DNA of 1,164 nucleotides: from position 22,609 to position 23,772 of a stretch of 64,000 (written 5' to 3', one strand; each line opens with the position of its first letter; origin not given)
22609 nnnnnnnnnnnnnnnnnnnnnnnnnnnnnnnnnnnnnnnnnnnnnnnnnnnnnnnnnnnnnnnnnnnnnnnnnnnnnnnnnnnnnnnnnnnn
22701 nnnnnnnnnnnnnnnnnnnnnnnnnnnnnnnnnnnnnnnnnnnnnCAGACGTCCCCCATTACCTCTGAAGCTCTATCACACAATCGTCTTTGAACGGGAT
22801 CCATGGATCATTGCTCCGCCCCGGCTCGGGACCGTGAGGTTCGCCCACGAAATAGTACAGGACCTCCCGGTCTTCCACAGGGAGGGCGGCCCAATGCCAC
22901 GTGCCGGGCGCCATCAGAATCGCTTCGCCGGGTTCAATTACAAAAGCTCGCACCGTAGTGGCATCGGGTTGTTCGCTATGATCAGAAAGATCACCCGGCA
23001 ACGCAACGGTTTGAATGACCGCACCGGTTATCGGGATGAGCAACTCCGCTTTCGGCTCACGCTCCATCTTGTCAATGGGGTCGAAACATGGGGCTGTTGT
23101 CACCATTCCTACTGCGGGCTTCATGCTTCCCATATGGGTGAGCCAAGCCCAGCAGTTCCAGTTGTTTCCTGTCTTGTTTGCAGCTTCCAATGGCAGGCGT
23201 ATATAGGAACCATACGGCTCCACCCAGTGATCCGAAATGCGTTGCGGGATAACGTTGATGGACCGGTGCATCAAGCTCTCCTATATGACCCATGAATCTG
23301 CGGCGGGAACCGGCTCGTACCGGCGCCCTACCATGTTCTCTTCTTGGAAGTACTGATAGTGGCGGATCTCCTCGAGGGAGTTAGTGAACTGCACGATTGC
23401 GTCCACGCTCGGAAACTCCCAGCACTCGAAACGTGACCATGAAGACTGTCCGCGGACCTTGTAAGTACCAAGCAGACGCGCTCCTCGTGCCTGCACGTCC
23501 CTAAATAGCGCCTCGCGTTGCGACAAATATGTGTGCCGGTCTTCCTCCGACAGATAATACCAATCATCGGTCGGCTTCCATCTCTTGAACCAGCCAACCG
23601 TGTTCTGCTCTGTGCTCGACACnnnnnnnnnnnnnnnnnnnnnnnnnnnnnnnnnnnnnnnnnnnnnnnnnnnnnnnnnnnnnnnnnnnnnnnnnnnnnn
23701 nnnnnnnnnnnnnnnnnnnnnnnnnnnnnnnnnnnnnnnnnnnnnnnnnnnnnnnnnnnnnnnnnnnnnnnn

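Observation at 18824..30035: Candidate undescribed catabolic system: 12-gene GntR-headed operon mixing amino-sugar/fructosamine-like and pentose-bisphosphate-like parts with three unknown-function domains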

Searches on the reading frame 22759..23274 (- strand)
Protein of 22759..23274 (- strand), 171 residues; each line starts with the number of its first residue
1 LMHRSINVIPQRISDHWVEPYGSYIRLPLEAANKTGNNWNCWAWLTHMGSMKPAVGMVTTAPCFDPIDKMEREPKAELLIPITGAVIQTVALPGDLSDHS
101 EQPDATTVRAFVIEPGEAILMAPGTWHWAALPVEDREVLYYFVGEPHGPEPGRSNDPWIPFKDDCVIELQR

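Call 3: search_protein_families(library=pfam, proteins=[window:22759-23274:-], max_evalue=0.01)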
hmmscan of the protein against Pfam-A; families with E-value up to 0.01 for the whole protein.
window:22759-23274:- (171 aa): 1 family
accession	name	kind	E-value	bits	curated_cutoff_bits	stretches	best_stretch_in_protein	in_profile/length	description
PF04115.18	Ureidogly_lyase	-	1.2e-06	28.7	23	1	69-143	72-141/162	Ureidoglycolate lyase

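Call 5: search_protein_families(library=ncbifam, proteins=[window:22759-23274:-], max_evalue=0.001)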
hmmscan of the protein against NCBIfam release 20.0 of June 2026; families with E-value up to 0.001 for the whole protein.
window:22759-23274:- (171 aa): 0 families

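Call 19: search_solved_structures(query=window:22759-23274:-, max_evalue=1)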
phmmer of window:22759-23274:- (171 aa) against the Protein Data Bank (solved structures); distinct sequences matched with E-value up to 1: 30.
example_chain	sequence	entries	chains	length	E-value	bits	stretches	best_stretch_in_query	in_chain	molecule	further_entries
7y9x_B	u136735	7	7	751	0.088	15.5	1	7-62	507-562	CHAT domain-containing protein | Csx29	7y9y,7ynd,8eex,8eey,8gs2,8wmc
5opo_A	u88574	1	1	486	0.18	14.5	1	137-168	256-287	Cytosolic purine 5'-nucleotidase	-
5opm_A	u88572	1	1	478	0.19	14.4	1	137-168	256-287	Cytosolic purine 5'-nucleotidase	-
5opp_A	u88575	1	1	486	0.19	14.4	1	137-168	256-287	Cytosolic purine 5'-nucleotidase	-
5opn_A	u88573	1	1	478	0.2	14.3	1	137-168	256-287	Cytosolic purine 5'-nucleotidase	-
5opk_A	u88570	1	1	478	0.2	14.3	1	137-168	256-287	Cytosolic purine 5'-nucleotidase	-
6ddz_A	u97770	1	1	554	0.21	14.2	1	137-168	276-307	Cytosolic purine 5'-nucleotidase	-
5l4z_A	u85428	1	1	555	0.21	14.2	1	137-168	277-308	Cytosolic purine 5'-nucleotidase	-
1xsr_A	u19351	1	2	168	0.21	14.2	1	67-128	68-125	Ureidoglycolate hydrolase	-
6dd3_A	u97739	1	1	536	0.22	14.2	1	137-168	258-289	Cytosolic purine 5'-nucleotidase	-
6fis_A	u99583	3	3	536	0.22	14.2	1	137-168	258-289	Cytosolic purine 5'-nucleotidase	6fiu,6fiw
6ddl_A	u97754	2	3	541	0.22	14.2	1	137-168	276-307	Cytosolic purine 5'-nucleotidase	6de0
1yqc_A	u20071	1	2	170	0.22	14.2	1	67-128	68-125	Ureidoglycolate hydrolase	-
5opl_A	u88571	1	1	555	0.22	14.2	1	137-168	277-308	Cytosolic purine 5'-nucleotidase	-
6ddy_A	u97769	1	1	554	0.22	14.2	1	137-168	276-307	Cytosolic purine 5'-nucleotidase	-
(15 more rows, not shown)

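Call 50: find_homologous_proteins(query=window:22759-23274:-, max_evalue=0.001)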
Query window:22759-23274:- (171 aa): 33 proteins with E <= 0.001 among 47 candidates.
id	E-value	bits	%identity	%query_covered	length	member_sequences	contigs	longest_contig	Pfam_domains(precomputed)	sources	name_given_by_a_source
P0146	7.4e-116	402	100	99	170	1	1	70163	PF04115.19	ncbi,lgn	-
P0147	9.1e-59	216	56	98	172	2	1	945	PF04115.19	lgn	-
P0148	2.5e-58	215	55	99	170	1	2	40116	PF04115.19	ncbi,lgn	-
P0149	5.4e-58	214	59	91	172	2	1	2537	PF04115.19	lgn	-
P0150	1.2e-57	212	57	98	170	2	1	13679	PF04115.19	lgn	-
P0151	6.9e-57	210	54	99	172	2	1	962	PF04115.19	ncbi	-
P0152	1.1e-56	209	53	99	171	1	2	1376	PF04115.19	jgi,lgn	jgi:ureidoglycolate lyase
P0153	1.8e-56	209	54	99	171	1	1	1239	PF04115.19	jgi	-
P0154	5.0e-56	207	56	99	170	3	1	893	PF04115.19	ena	-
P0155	1.2e-55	206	53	99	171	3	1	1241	PF04115.19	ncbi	-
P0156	8.6e-55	203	55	99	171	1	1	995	PF04115.19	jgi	jgi:ureidoglycolate hydrolase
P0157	1.7e-54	202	56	94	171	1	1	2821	PF04115.19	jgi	jgi:ureidoglycolate lyase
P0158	2.8e-54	201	54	94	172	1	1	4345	PF04115.19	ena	-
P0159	3.5e-53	198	55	94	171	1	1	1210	PF04115.19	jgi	jgi:ureidoglycolate lyase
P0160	1.0e-52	196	53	98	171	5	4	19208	PF04115.19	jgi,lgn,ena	jgi:ureidoglycolate lyase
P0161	1.8e-52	195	54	99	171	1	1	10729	PF04115.19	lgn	-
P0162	4.6e-52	194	52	98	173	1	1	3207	PF04115.19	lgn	-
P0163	1.3e-51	193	55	99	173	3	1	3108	PF04115.19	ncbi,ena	-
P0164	3.9e-51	191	51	96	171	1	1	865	PF04115.19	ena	-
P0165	1.7e-50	189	51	99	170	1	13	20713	PF04115.19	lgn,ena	-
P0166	1.8e-50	189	51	98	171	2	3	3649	PF04115.19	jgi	jgi:ureidoglycolate lyase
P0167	2.5e-50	189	50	99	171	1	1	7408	PF04115.19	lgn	-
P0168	4.9e-49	184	54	96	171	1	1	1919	PF04115.19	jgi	jgi:ureidoglycolate lyase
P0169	1.4e-48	183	51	100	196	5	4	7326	PF04115.19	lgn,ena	-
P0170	6.1e-48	181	48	95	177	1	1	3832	PF04115.19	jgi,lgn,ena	-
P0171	3.6e-47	178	49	98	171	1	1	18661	PF04115.19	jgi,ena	-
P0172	1.1e-43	167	49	99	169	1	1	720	PF04115.19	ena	-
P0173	2.0e-41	159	45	99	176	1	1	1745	PF04115.19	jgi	jgi:ureidoglycolate lyase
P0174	4.6e-40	155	45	95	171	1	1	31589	PF04115.19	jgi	jgi:ureidoglycolate lyase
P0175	3.1e-38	149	45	96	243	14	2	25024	PF04115.19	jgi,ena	-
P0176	1.1e-37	147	46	92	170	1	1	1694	PF04115.19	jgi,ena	-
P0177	4.7e-35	139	41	99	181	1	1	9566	PF04115.19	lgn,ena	-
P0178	9.4e-34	134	54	73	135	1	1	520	PF04115.19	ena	-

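Call 55: find_encoding_contigs(protein=P0148, flank=10000, max_places=1)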
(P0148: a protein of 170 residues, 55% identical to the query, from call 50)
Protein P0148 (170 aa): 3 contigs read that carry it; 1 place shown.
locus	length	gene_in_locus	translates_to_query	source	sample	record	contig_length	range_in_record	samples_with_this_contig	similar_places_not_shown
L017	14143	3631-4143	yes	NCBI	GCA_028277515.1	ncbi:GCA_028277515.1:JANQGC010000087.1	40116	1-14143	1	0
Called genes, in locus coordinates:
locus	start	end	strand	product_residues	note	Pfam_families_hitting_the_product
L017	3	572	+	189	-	?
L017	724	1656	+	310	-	PF00528:BPD_transp_1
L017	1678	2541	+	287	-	PF00528:BPD_transp_1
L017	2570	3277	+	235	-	-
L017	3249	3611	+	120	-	PF20321:DUF6616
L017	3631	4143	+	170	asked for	PF04115:Ureidogly_lyase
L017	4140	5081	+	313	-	PF00294:PfkB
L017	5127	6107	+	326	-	PF01008:IF-2B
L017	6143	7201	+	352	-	PF13580:SIS_2 (faint), PF01380:SIS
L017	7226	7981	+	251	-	PF07090:GATase1_like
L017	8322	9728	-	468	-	PF12832:MFS_1_like (faint), PF07690:MFS_1, PF00083:Sugar_tr, PF07690:MFS_1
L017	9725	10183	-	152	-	PF07366:SnoaL, PF12680:SnoaL_2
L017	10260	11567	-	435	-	PF26514:DUF8173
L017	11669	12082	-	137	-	PF00258:Flavodoxin_1, PF12641:Flavodoxin_3, PF12724:Flavodoxin_5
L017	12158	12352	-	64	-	-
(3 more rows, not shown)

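Call 56: find_encoding_contigs(protein=P0175, flank=10000, max_places=1)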
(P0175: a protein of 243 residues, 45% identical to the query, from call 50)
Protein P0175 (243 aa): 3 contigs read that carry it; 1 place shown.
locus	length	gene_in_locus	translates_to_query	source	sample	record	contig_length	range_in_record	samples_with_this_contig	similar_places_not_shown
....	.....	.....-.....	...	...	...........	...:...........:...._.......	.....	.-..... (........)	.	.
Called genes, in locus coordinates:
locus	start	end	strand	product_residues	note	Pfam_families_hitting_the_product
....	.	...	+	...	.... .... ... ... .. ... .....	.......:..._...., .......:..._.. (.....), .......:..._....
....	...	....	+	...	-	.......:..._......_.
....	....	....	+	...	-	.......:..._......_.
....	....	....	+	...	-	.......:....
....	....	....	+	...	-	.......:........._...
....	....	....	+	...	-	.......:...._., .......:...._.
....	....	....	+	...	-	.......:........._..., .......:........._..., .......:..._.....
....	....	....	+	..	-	-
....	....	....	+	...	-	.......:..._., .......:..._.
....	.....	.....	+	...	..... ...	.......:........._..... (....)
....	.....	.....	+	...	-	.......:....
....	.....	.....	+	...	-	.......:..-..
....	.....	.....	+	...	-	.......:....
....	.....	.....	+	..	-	?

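Call 59: predict_structure(alignment_id=A2)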
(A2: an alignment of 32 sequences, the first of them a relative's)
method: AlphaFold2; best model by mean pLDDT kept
length: 170 residues; sequences in the alignment: 32
mean_pLDDT: 94.5   pTM: 0.88
mean pLDDT of the five models: 94.5, 93.5, 92.7, 92.5, 90.9
residues with pLDDT >= 90: 151; 70-90: 18; 50-70: 1; < 50: 0
segments of 3 or more residues with pLDDT < 50: none
pLDDT, mean of each block of 10 residues (from residue 1): 92 90 94 96 92 97 96 96 98 94 97 98 97 97 90 88 94
secondary structure, 60 per line:
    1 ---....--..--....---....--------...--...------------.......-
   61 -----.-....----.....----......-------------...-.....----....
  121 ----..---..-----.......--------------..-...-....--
elements in order: E4-7 H14-17 E21-24 E33-35 E38-40 E53-59 E68-71 E76-80 E85-90 E108-112 E117-120 E137-143 E165-168

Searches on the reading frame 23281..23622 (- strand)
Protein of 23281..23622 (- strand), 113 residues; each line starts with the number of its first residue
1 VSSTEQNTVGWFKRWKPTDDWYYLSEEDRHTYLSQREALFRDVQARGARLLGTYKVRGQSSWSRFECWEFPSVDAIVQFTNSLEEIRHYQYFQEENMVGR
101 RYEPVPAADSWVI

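Call 3: search_protein_families(library=pfam, proteins=[window:23281-23622:-], max_evalue=0.01)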
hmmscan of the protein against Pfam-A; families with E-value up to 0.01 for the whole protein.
window:23281-23622:- (113 aa): 1 family
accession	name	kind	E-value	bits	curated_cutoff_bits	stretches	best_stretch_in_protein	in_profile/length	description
PF20321.3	DUF6616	-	5.6e-10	39.9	27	1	15-104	8-101/111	Family of unknown function (DUF6616)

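Call 5: search_protein_families(library=ncbifam, proteins=[window:23281-23622:-], max_evalue=0.001)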
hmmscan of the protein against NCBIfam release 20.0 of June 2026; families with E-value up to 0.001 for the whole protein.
window:23281-23622:- (113 aa): 0 families
